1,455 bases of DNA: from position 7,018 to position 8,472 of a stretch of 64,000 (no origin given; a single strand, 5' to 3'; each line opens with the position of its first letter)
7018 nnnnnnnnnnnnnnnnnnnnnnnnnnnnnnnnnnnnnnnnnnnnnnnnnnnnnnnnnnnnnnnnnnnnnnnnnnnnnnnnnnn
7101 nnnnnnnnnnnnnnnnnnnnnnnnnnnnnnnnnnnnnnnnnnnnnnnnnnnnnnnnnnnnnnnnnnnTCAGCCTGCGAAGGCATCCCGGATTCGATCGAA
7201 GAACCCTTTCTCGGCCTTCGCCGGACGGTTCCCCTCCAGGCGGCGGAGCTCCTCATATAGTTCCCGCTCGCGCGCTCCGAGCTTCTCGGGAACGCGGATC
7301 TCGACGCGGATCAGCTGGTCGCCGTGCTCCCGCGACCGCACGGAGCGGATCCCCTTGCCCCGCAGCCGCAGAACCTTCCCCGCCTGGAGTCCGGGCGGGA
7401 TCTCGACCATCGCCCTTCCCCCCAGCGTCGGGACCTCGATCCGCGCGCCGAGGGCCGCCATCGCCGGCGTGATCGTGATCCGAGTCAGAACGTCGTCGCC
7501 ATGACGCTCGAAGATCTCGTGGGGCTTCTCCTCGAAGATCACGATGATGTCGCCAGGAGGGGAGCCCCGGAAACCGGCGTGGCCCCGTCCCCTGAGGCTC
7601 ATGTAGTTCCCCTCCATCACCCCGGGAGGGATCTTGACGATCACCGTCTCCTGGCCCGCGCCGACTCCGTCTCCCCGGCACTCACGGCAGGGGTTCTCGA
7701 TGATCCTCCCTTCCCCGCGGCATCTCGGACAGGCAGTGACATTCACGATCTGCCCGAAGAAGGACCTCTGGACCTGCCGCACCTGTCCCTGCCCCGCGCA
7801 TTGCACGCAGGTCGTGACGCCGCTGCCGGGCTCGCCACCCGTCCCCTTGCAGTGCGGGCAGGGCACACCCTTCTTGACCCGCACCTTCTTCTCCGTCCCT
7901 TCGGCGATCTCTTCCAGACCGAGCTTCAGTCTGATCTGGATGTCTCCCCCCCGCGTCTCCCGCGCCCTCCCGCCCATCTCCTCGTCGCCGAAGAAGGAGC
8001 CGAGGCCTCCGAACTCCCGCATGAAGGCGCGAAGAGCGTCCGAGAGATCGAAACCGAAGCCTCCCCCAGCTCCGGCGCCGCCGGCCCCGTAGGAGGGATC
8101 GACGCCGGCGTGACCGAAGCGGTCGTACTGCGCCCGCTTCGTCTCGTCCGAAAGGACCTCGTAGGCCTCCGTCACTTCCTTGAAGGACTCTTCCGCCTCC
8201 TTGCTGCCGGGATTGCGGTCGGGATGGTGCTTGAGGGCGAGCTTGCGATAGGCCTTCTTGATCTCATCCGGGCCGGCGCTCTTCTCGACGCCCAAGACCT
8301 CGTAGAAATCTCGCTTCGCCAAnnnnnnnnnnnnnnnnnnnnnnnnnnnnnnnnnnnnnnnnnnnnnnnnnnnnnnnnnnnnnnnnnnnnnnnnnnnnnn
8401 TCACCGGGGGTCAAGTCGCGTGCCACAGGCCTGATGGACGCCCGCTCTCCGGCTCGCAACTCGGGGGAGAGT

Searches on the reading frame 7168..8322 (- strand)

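Call 71: search_protein_families(library=pfam, proteins=[window:7168-8322:-], max_evalue=0.01)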
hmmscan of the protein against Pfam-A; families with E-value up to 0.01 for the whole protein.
window:7168-8322:- (384 aa): 4 families
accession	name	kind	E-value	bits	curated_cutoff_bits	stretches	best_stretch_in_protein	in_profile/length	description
PF01556.23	DnaJ_C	-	2.3e-42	145.1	26.6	1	128-345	1-152/152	DnaJ C terminal domain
PF00226.36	DnaJ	-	7.7e-30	103.2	27.8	1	5-67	1-63/63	DnaJ domain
PF00684.25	DnaJ_CXXCXGXG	-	7.1e-17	61.9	32.7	1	155-219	1-65/65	DnaJ central domain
PF15777.11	Anti-TRAP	-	0.0036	17.7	32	0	153-181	11-42/59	Tryptophan RNA-binding attenuator protein inhibitory protein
